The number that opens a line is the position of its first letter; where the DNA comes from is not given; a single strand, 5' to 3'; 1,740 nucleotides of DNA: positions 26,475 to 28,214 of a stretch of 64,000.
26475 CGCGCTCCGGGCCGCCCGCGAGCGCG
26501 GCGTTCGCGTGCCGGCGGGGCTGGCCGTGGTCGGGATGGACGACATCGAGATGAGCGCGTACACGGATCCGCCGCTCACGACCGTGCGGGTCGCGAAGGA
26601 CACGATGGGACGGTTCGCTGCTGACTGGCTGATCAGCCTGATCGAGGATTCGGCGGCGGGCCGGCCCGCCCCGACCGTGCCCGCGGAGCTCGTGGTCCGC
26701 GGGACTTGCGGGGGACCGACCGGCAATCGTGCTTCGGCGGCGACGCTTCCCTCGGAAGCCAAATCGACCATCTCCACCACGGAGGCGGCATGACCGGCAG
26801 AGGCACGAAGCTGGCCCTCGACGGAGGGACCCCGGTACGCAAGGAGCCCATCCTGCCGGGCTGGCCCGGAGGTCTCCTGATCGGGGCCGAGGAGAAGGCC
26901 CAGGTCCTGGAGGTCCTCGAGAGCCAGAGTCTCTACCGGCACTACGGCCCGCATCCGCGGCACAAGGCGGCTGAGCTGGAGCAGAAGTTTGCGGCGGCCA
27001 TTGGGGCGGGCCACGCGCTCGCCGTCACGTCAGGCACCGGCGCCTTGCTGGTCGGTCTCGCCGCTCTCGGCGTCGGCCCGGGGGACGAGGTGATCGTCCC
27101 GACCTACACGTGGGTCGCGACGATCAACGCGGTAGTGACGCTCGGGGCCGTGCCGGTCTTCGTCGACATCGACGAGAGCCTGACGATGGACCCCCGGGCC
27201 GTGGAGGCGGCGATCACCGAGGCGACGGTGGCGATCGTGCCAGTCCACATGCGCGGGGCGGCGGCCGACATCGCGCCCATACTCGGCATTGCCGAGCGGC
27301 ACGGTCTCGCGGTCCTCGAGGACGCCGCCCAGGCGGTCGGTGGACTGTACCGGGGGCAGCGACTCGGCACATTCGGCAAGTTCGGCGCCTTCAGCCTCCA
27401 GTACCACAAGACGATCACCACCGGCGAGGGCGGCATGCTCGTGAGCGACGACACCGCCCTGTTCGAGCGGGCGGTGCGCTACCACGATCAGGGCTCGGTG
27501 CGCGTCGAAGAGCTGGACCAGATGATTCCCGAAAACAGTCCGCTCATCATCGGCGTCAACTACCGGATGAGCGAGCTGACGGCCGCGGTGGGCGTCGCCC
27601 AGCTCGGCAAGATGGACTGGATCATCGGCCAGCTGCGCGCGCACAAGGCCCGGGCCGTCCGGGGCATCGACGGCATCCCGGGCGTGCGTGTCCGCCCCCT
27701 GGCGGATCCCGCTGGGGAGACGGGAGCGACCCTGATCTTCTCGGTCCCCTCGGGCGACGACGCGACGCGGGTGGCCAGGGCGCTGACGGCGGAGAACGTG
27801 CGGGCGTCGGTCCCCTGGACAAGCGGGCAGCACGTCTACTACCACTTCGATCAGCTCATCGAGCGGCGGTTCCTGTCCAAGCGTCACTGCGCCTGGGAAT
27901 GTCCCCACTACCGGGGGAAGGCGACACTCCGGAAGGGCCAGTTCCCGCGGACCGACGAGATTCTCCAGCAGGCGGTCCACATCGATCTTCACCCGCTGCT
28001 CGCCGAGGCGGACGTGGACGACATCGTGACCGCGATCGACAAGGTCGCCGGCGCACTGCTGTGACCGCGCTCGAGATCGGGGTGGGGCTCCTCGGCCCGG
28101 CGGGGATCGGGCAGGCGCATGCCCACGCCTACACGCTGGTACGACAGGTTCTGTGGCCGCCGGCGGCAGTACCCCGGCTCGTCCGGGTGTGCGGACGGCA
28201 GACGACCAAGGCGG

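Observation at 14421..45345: About 31 kb non-canonical cyclitol/inositol-type uptake and conversion island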

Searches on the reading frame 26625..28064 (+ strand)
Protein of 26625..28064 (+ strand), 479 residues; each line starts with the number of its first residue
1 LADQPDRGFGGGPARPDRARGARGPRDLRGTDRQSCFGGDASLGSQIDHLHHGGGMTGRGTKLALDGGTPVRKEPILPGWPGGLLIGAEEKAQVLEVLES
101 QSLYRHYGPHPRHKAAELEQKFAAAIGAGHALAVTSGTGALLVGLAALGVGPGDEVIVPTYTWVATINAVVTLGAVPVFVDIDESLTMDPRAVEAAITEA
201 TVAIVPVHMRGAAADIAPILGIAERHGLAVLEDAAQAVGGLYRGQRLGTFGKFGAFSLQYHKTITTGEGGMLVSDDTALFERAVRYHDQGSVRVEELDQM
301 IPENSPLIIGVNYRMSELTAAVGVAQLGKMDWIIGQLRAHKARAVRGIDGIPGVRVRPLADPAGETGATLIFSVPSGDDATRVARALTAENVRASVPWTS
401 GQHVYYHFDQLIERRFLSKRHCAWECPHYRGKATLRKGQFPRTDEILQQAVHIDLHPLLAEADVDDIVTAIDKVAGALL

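Call 5: search_protein_families(library=pfam, proteins=[window:26625-28064:+], max_evalue=0.001)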
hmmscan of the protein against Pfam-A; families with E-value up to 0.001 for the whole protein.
window:26625-28064:+ (479 aa): 5 families
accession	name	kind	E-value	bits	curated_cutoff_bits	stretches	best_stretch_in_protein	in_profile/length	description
PF01041.23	DegT_DnrJ_EryC1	-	9.9e-92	308.4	19.8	1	86-411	3-320/360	DegT/DnrJ/EryC1/StrS aminotransferase family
PF00155.27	Aminotran_1_2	-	4.1e-10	39.8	19.7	1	111-235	40-187/361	Aminotransferase class I and II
PF00266.25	Aminotran_5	-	1.7e-06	27.7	21.5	1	112-240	42-182/371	Aminotransferase class-V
PF01212.27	Beta_elim_lyase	-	5.2e-06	26.4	27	1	114-235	33-170/288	Beta-eliminating lyase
PF01053.26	Cys_Met_Meta_PP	-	5.4e-05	22.3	27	1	115-243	54-183/381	Cys/Met metabolism PLP-dependent enzyme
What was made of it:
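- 26790..28064 (+): DegT/DnrJ/EryC1-family PLP aminotransferase (424 aa, catalytic Lys207 present). PF01041, 308 bits (call 5).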

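Call 9: search_protein_families(library=ncbifam, proteins=[window:26706-28064:+], max_evalue=0.001)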
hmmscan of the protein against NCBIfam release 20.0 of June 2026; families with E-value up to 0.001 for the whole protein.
window:26706-28064:+ (452 aa): 20 families
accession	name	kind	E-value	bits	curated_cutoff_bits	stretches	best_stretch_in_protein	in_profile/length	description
NF008658.2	PRK11658.1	equivalog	4.3e-62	209.9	631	1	59-448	12-377/379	UDP-4-amino-4-deoxy-L-arabinose aminotransferase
TIGR03588.1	PseC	equivalog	3.3e-57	194.1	423.5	1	59-310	9-265/380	UDP-4-amino-4,6-dideoxy-N-acetyl-beta-L-altrosamine transaminase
TIGR04181.1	NHT_00031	hypoth_equivalog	1.4e-55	188.6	420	1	89-330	33-285/359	LegC family aminotransferase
NF008687.0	PRK11706.1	equivalog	2.6e-55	187.7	375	1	91-311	36-257/375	dTDP-4-amino-4,6-dideoxygalactose transaminase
TIGR02379.1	ECA_wecE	subfamily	1.8e-48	165.2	434.85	1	81-306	30-253/376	dTDP-4-amino-4,6-dideoxy-D-glucose transaminase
TIGR04427.1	PLP_DesI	equivalog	9.9e-42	143.4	650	1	87-376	53-335/390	dTDP-4-dehydro-6-deoxyglucose aminotransferase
NF011936.0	PRK15407.1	equivalog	2.8e-37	128.4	423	1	88-261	67-249/440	lipopolysaccharide biosynthesis protein RfbH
NF004770.0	PRK06108.1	subfamily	3.3e-08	32.7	422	1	88-206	83-209/396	pyridoxal phosphate-dependent aminotransferase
NF004621.0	PRK05957.1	equivalog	8.3e-08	31.4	498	1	96-180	83-167/389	pyridoxal phosphate-dependent aminotransferase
NF041364.1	GntC_guanitoxin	equivalog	1.9e-07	30.3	415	1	90-207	49-174/356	guanitoxin biosynthesis PLP-dependent (S)-gamma-hydroxy-L-arginine cyclodehydratase GntC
NF005816.0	PRK07682.1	equivalog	5.8e-07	28.5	620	1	88-206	76-202/390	aminotransferase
NF005695.0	PRK07503.1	equivalog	7.1e-07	28.2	666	1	89-221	68-201/403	methionine gamma-lyase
NF004650.0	PRK05994.1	equivalog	1.8e-06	27.1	667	1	88-217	65-195/427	O-acetylhomoserine aminocarboxypropyltransferase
NF005732.0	PRK07550.1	equivalog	1e-05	24.8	366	1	87-202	79-201/389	aminotransferase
NF004769.0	PRK06107.1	equivalog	1.5e-05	23.9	617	1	103-177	94-170/402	aspartate transaminase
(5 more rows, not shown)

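Call 11: find_homologous_proteins(query=window:26706-28064:+, max_evalue=1e-20)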
Query window:26706-28064:+ (452 aa): 7759 proteins with E <= 1e-20 among 8000 candidates; the best 120 are listed.
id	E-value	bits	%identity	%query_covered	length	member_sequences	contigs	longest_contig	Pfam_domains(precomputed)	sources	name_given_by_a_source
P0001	1.8e-268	909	96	94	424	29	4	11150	PF00155.28,PF00266.26,PF01212.28,PF01041.24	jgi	jgi:8-amino-3,8-dideoxy-alpha-D-manno-octulosonate transaminase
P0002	7.0e-263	890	95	94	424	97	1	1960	PF00155.28,PF00266.26,PF01212.28,PF01041.24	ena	-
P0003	1.7e-260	882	93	94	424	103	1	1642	PF00155.28,PF00266.26,PF01212.28,PF01041.24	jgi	jgi:8-amino-3,8-dideoxy-alpha-D-manno-octulosonate transaminase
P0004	1.5e-252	856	90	94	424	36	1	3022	PF00155.28,PF01212.28,PF01041.24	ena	-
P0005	5.4e-250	848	89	94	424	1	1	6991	PF00155.28,PF00266.26,PF01212.28,PF01053.27,PF01041.24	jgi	jgi:8-amino-3,8-dideoxy-alpha-D-manno-octulosonate transaminase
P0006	7.0e-249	844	90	94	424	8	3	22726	PF00155.28,PF00266.26,PF01212.28,PF01053.27,PF01041.24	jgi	jgi:8-amino-3,8-dideoxy-alpha-D-manno-octulosonate transaminase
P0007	4.3e-248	842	88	94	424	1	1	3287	PF00155.28,PF00266.26,PF01212.28,PF01053.27,PF01041.24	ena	-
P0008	5.7e-248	841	88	94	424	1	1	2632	PF00155.28,PF00266.26,PF01212.28,PF01053.27,PF01041.24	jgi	jgi:8-amino-3,8-dideoxy-alpha-D-manno-octulosonate transaminase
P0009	7.9e-248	841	89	94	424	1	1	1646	PF00155.28,PF00266.26,PF01212.28,PF01053.27,PF01041.24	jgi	jgi:8-amino-3,8-dideoxy-alpha-D-manno-octulosonate transaminase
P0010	1.0e-247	840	89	94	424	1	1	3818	PF00155.28,PF00266.26,PF01212.28,PF01053.27,PF01041.24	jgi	jgi:8-amino-3,8-dideoxy-alpha-D-manno-octulosonate transaminase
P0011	4.7e-247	838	87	94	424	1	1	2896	PF00155.28,PF00266.26,PF01212.28,PF01053.27,PF01041.24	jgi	-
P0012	2.4e-239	813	85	94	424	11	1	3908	PF00155.28,PF00266.26,PF01212.28,PF01041.24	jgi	-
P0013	1.4e-234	797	84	92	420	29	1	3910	PF00155.28,PF01212.28,PF01041.24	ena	-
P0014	6.0e-234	795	83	94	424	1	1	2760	PF00155.28,PF00266.26,PF01212.28,PF01053.27,PF01041.24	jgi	jgi:8-amino-3,8-dideoxy-alpha-D-manno-octulosonate transaminase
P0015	3.3e-231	786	82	94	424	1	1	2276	PF00155.28,PF00266.26,PF01212.28,PF01053.27,PF01041.24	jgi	jgi:8-amino-3,8-dideoxy-alpha-D-manno-octulosonate transaminase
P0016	2.9e-230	783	82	94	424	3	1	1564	PF00155.28,PF01212.28,PF01041.24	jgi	jgi:dTDP-4-amino-4,6-dideoxygalactose transaminase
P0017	8.9e-223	758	79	94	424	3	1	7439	PF00155.28,PF00266.26,PF01212.28,PF01053.27,PF01041.24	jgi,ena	-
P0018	3.7e-222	756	79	94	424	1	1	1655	PF00155.28,PF01041.24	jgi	jgi:8-amino-3,8-dideoxy-alpha-D-manno-octulosonate transaminase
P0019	1.3e-221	754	81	90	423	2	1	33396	PF00155.28,PF01212.28,PF01041.24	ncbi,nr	ncbi:MAG TPA: DegT/DnrJ/EryC1/StrS family aminotransferase [Methylomirabilota bacterium]|nr:DegT/Dnr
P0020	4.0e-221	753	79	92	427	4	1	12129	PF00155.28,PF00266.26,PF01041.24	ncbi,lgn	-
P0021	1.1e-220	751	79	94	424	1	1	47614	PF00155.28,PF01212.28,PF01041.24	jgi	jgi:8-amino-3,8-dideoxy-alpha-D-manno-octulosonate transaminase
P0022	2.0e-220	750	77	94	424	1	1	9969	PF00155.28,PF01212.28,PF01041.24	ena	-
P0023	4.6e-220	749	78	92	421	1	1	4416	PF00155.28,PF01041.24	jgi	jgi:8-amino-3,8-dideoxy-alpha-D-manno-octulosonate transaminase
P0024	6.1e-220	749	79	93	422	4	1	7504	PF00155.28,PF01212.28,PF01053.27,PF01041.24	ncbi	-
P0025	1.7e-219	747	79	93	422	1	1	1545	PF00155.28,PF01212.28,PF01041.24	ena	-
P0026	2.1e-219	747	78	93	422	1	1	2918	PF00155.28,PF01212.28,PF01041.24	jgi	jgi:8-amino-3,8-dideoxy-alpha-D-manno-octulosonate transaminase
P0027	1.5e-218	744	78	94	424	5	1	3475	PF00155.28,PF01041.24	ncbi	-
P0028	2.5e-218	743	78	93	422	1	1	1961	PF00155.28,PF01212.28,PF01041.24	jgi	jgi:dTDP-4-amino-4,6-dideoxygalactose transaminase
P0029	2.7e-216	737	78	91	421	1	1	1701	PF00155.28,PF01212.28,PF01041.24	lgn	-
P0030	4.4e-216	736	77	93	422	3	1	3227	PF00155.28,PF01212.28,PF01041.24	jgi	jgi:8-amino-3,8-dideoxy-alpha-D-manno-octulosonate transaminase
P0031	4.6e-216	736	78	92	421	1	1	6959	PF00155.28,PF01041.24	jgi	jgi:8-amino-3,8-dideoxy-alpha-D-manno-octulosonate transaminase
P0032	8.9e-216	735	76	94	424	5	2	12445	PF00155.28,PF01212.28,PF01041.24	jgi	jgi:dTDP-4-amino-4,6-dideoxygalactose transaminase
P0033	4.0e-215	733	76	94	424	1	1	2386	PF00155.28,PF01212.28,PF01053.27,PF01041.24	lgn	-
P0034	1.6e-214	731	77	94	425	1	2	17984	PF00155.28,PF01212.28,PF01041.24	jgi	jgi:dTDP-4-amino-4,6-dideoxygalactose transaminase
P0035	1.3e-213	728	76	91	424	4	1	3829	PF00155.28,PF01041.24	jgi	jgi:8-amino-3,8-dideoxy-alpha-D-manno-octulosonate transaminase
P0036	4.5e-212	723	75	91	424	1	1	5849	PF00155.28,PF01212.28,PF01041.24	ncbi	-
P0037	1.3e-211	721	75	94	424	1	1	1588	PF00155.28,PF01212.28,PF01041.24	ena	-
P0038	8.2e-211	719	73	94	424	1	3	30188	PF00155.28,PF01212.28,PF01041.24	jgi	jgi:dTDP-4-amino-4,6-dideoxygalactose transaminase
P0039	2.5e-207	707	75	94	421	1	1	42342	PF00155.28,PF01212.28,PF01041.24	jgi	jgi:8-amino-3,8-dideoxy-alpha-D-manno-octulosonate transaminase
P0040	3.0e-206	704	72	94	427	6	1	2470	PF00155.28,PF01212.28,PF01053.27,PF01041.24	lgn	-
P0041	7.5e-205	699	73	92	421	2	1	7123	PF00155.28,PF01041.24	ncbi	-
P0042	8.0e-202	689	73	92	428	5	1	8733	PF00155.28,PF01212.28,PF01053.27,PF01041.24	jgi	jgi:8-amino-3,8-dideoxy-alpha-D-manno-octulosonate transaminase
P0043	5.0e-199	680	71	92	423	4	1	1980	PF00155.28,PF01041.24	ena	-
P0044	2.0e-198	678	72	92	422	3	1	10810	PF00155.28,PF01212.28,PF01041.24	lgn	-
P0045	5.7e-198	676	71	92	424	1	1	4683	PF00155.28,PF00266.26,PF01041.24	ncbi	-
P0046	6.3e-194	663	70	92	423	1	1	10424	PF00155.28,PF01212.28,PF01041.24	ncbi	-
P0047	6.9e-194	663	70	92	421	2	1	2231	PF00155.28,PF01053.27,PF01041.24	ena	-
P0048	2.3e-193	661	70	92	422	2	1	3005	PF00155.28,PF00266.26,PF01212.28,PF01053.27,PF01041.24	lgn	-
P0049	2.3e-193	661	70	92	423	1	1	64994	PF00155.28,PF00266.26,PF01212.28,PF01053.27,PF01041.24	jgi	-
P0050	3.0e-192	657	70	92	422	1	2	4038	PF00155.28,PF00266.26,PF01053.27,PF01041.24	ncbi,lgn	-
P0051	4.1e-191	654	68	93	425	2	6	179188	PF00155.28,PF01212.28,PF01053.27,PF01041.24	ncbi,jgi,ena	-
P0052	4.3e-191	654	68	93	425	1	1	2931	PF00155.28,PF01053.27,PF01041.24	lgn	-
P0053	6.8e-191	653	69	92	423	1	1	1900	PF00155.28,PF00266.26,PF01212.28,PF01041.24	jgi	-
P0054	7.4e-191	653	67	93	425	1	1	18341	PF00155.28,PF00266.26,PF01041.24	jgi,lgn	-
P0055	1.0e-190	652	68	93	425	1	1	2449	PF00155.28,PF01053.27,PF01041.24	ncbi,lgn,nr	ncbi:MAG TPA: DegT/DnrJ/EryC1/StrS family aminotransferase [bacterium]|nr:DegT/DnrJ/EryC1/StrS famil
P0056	1.5e-190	652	69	92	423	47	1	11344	PF00155.28,PF01212.28,PF01041.24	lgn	-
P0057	1.7e-190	652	67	93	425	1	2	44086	PF00155.28,PF00266.26,PF01041.24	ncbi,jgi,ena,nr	ncbi:MAG TPA: DegT/DnrJ/EryC1/StrS family aminotransferase [bacterium]|nr:DegT/DnrJ/EryC1/StrS famil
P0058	1.8e-190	652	66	93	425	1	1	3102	PF00155.28,PF01041.24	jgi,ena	-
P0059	2.4e-190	651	67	92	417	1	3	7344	PF00155.28,PF00266.26,PF01041.24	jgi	jgi:8-amino-3,8-dideoxy-alpha-D-manno-octulosonate transaminase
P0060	2.8e-190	651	66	93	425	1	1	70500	PF00155.28,PF00266.26,PF01041.24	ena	-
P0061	4.2e-190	650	68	93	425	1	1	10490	PF00155.28,PF01212.28,PF01053.27,PF01041.24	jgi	jgi:8-amino-3,8-dideoxy-alpha-D-manno-octulosonate transaminase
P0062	4.2e-190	650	68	94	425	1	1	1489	PF00155.28,PF00266.26,PF01053.27,PF01041.24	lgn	-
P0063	4.8e-190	650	68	92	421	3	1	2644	PF00155.28,PF01053.27,PF01041.24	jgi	jgi:8-amino-3,8-dideoxy-alpha-D-manno-octulosonate transaminase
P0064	7.4e-190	650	66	93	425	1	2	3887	PF00155.28,PF01041.24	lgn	-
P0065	7.8e-190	650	69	92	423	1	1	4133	PF00155.28,PF01212.28,PF01041.24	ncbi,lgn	ncbi:MAG TPA: DegT/DnrJ/EryC1/StrS family aminotransferase [bacterium]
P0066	8.5e-190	649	67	93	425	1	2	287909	PF00155.28,PF01212.28,PF01053.27,PF01041.24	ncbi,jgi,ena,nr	ncbi:MAG TPA: DegT/DnrJ/EryC1/StrS family aminotransferase [bacterium]|nr:DegT/DnrJ/EryC1/StrS famil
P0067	9.5e-190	649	68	93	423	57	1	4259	PF00155.28,PF00266.26,PF01212.28,PF01041.24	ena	-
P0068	1.5e-189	649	68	92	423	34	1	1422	PF00155.28,PF01212.28,PF01041.24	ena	-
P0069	2.5e-189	648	68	92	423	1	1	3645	PF00155.28,PF01041.24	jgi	jgi:8-amino-3,8-dideoxy-alpha-D-manno-octulosonate transaminase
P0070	2.5e-189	648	69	92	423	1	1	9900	PF00155.28,PF01041.24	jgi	jgi:8-amino-3,8-dideoxy-alpha-D-manno-octulosonate transaminase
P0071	3.5e-189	647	68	93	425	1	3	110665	PF00155.28,PF00266.26,PF01212.28,PF01053.27,PF01041.24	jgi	jgi:8-amino-3,8-dideoxy-alpha-D-manno-octulosonate transaminase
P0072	3.7e-189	647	67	93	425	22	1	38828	PF00155.28,PF01041.24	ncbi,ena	-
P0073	9.0e-189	646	69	92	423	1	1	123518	PF00155.28,PF00266.26,PF01212.28,PF01053.27,PF01041.24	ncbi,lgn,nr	ncbi:MAG: DegT/DnrJ/EryC1/StrS family aminotransferase [Armatimonadota bacterium]|nr:DegT/DnrJ/EryC1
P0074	9.1e-189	646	67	93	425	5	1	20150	PF00155.28,PF01041.24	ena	-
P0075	1.2e-188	646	68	92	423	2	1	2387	PF00155.28,PF01041.24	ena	-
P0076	1.4e-188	645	70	92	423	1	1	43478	PF00155.28,PF00266.26,PF01212.28,PF01041.24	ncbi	-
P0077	2.5e-188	645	67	93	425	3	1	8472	PF00155.28,PF01053.27,PF01041.24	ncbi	-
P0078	2.5e-188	645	67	92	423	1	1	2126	PF00155.28,PF01041.24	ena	-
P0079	3.0e-188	644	66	94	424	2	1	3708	PF00155.28,PF01053.27,PF01041.24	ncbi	-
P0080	3.1e-188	644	67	93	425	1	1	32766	PF00155.28,PF01041.24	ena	-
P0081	9.2e-188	643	68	90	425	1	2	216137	PF00155.28,PF00266.26,PF01212.28,PF01053.27,PF01041.24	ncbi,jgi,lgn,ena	-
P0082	2.5e-187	641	68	92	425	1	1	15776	PF00155.28,PF01053.27,PF01041.24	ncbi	-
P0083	2.6e-187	641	68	90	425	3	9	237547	PF00155.28,PF00266.26,PF01212.28,PF01053.27,PF01041.24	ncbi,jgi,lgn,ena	-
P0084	3.0e-187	641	67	92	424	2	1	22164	PF00155.28,PF01053.27,PF01041.24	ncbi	-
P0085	3.3e-187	641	66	93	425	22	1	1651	PF00155.28,PF01041.24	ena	-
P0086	4.7e-187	640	66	94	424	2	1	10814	PF00155.28,PF01053.27,PF01041.24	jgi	jgi:8-amino-3,8-dideoxy-alpha-D-manno-octulosonate transaminase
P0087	4.9e-187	640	68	92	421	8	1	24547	PF00155.28,PF01212.28,PF01053.27,PF01041.24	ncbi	-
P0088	5.2e-187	640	68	90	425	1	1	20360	PF00155.28,PF00266.26,PF01212.28,PF01053.27,PF01041.24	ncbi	-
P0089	5.3e-187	640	69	88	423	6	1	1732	PF00155.28,PF00266.26,PF01212.28,PF01053.27,PF01041.24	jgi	jgi:8-amino-3,8-dideoxy-alpha-D-manno-octulosonate transaminase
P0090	5.3e-187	640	67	92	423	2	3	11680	PF00155.28,PF01041.24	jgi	jgi:8-amino-3,8-dideoxy-alpha-D-manno-octulosonate transaminase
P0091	6.5e-187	640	67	90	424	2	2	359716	PF00155.28,PF01053.27,PF01041.24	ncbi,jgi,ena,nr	ncbi:MAG TPA: DegT/DnrJ/EryC1/StrS family aminotransferase [bacterium]|nr:DegT/DnrJ/EryC1/StrS famil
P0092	7.3e-187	640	67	94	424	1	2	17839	PF00155.28,PF00266.26,PF01212.28,PF01053.27,PF01041.24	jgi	jgi:8-amino-3,8-dideoxy-alpha-D-manno-octulosonate transaminase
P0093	8.3e-187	640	66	91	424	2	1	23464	PF00155.28,PF00266.26,PF01053.27,PF01041.24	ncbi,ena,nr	ncbi:MAG TPA: DegT/DnrJ/EryC1/StrS family aminotransferase [bacterium]|nr:DegT/DnrJ/EryC1/StrS famil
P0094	1.3e-186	639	65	93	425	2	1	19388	PF00155.28,PF01212.28,PF01053.27,PF01041.24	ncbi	-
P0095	1.4e-186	639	68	92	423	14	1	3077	PF00155.28,PF00266.26,PF01041.24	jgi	jgi:8-amino-3,8-dideoxy-alpha-D-manno-octulosonate transaminase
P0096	1.6e-186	639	66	94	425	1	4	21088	PF00155.28,PF01041.24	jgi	jgi:8-amino-3,8-dideoxy-alpha-D-manno-octulosonate transaminase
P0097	1.8e-186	638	65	93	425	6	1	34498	PF00155.28,PF01212.28,PF01053.27,PF01041.24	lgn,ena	-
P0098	2.3e-186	638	67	93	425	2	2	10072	PF00155.28,PF01212.28,PF01041.24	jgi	jgi:8-amino-3,8-dideoxy-alpha-D-manno-octulosonate transaminase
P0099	2.4e-186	638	67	93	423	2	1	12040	PF00155.28,PF00266.26,PF01053.27,PF01041.24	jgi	jgi:dTDP-4-amino-4,6-dideoxygalactose transaminase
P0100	2.7e-186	638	67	92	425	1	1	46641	PF00155.28,PF01212.28,PF01053.27,PF01041.24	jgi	jgi:8-amino-3,8-dideoxy-alpha-D-manno-octulosonate transaminase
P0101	2.8e-186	638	67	94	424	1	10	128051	PF00155.28,PF00266.26,PF01212.28,PF01053.27,PF01041.24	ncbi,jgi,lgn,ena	jgi:8-amino-3,8-dideoxy-alpha-D-manno-octulosonate transaminase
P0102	4.4e-186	637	66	94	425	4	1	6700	PF00155.28,PF00266.26,PF01053.27,PF01041.24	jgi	jgi:8-amino-3,8-dideoxy-alpha-D-manno-octulosonate transaminase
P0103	8.9e-186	636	65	93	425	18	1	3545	PF00155.28,PF01212.28,PF01053.27,PF01041.24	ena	-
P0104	1.2e-185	636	66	92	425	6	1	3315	PF00155.28,PF01053.27,PF01041.24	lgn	-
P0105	1.6e-185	635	67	92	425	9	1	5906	PF00155.28,PF01212.28,PF01041.24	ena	-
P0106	1.7e-185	635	67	93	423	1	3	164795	PF00155.28,PF01212.28,PF01041.24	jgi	jgi:8-amino-3,8-dideoxy-alpha-D-manno-octulosonate transaminase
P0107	1.7e-185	635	68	92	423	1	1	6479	PF00155.28,PF01053.27,PF01041.24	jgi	jgi:8-amino-3,8-dideoxy-alpha-D-manno-octulosonate transaminase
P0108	2.9e-185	634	67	92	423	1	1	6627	PF00155.28,PF00266.26,PF01212.28,PF01041.24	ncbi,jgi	jgi:8-amino-3,8-dideoxy-alpha-D-manno-octulosonate transaminase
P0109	3.0e-185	634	67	92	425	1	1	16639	PF00155.28,PF01041.24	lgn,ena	-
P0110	4.2e-185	634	66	93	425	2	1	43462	PF00155.28,PF00266.26,PF01041.24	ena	-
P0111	4.8e-185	634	67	93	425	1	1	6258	PF00155.28,PF01041.24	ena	-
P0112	5.0e-185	634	67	92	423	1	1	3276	PF00155.28,PF01041.24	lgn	-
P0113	7.2e-185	633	66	93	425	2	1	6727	PF00155.28,PF00266.26,PF01212.28,PF01053.27,PF01041.24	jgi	jgi:8-amino-3,8-dideoxy-alpha-D-manno-octulosonate transaminase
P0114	7.2e-185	633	65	93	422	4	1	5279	PF00155.28,PF01053.27,PF01041.24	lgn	-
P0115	7.3e-185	633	66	92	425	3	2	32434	PF00155.28,PF00266.26,PF01053.27,PF01041.24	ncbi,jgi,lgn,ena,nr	ncbi:MAG TPA: DegT/DnrJ/EryC1/StrS family aminotransferase [bacterium]|nr:DegT/DnrJ/EryC1/StrS famil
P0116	9.9e-185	633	66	94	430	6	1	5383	PF00155.28,PF01041.24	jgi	jgi:8-amino-3,8-dideoxy-alpha-D-manno-octulosonate transaminase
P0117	1.1e-184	633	67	92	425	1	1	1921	PF00155.28,PF00266.26,PF01212.28,PF01041.24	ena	-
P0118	1.3e-184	632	66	94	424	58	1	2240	PF00155.28,PF00266.26,PF01212.28,PF01053.27,PF01041.24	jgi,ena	-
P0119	1.3e-184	632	67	92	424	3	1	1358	PF00155.28,PF01041.24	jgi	jgi:8-amino-3,8-dideoxy-alpha-D-manno-octulosonate transaminase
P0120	1.6e-184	632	67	92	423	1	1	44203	PF00155.28,PF01212.28,PF01041.24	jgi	jgi:8-amino-3,8-dideoxy-alpha-D-manno-octulosonate transaminase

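Call 12: find_encoding_contigs(protein=P0006, flank=10000, max_places=3)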
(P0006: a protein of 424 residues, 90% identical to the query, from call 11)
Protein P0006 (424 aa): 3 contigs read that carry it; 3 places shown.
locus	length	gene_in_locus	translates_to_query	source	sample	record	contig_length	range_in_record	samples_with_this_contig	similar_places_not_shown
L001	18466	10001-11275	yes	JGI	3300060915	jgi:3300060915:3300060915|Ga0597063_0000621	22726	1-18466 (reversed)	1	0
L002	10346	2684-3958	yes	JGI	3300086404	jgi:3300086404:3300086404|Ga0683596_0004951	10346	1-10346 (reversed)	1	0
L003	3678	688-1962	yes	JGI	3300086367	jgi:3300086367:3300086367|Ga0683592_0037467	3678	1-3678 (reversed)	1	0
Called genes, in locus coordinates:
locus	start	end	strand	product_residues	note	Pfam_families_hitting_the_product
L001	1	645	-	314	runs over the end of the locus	PF00528:BPD_transp_1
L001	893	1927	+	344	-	PF13531:SBP_bac_11, PF01547:SBP_bac_1, PF13416:SBP_bac_8, PF13343:SBP_bac_6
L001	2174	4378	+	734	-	PF00528:BPD_transp_1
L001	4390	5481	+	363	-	PF00005:ABC_tran, PF13304:AAA_21 (faint), PF08402:TOBE_2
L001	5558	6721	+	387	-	PF02515:CoA_transf_3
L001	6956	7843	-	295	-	PF01261:AP_endonuc_2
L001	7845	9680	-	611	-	PF02776:TPP_enzyme_N, PF00205:TPP_enzyme_M, PF02775:TPP_enzyme_C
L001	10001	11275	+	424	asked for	PF00155:Aminotran_1_2, PF01041:DegT_DnrJ_EryC1, PF01053:Cys_Met_Meta_PP (weak), PF00266:Aminotran_5 (weak), PF01212:Beta_elim_lyase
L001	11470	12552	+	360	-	PF01408:GFO_IDH_MocA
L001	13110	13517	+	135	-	PF00459:Inositol_P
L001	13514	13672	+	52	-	-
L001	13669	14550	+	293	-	PF01261:AP_endonuc_2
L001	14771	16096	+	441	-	PF03446:NAD_binding_2, PF03721:UDPG_MGDP_dh_N, PF00984:UDPG_MGDP_dh, PF03720:UDPG_MGDP_dh_C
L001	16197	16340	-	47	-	-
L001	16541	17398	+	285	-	PF00294:PfkB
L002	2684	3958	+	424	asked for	PF00155:Aminotran_1_2, PF01041:DegT_DnrJ_EryC1, PF01053:Cys_Met_Meta_PP (weak), PF00266:Aminotran_5 (weak), PF01212:Beta_elim_lyase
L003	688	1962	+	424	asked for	PF00155:Aminotran_1_2, PF01041:DegT_DnrJ_EryC1, PF01053:Cys_Met_Meta_PP (weak), PF00266:Aminotran_5 (weak), PF01212:Beta_elim_lyase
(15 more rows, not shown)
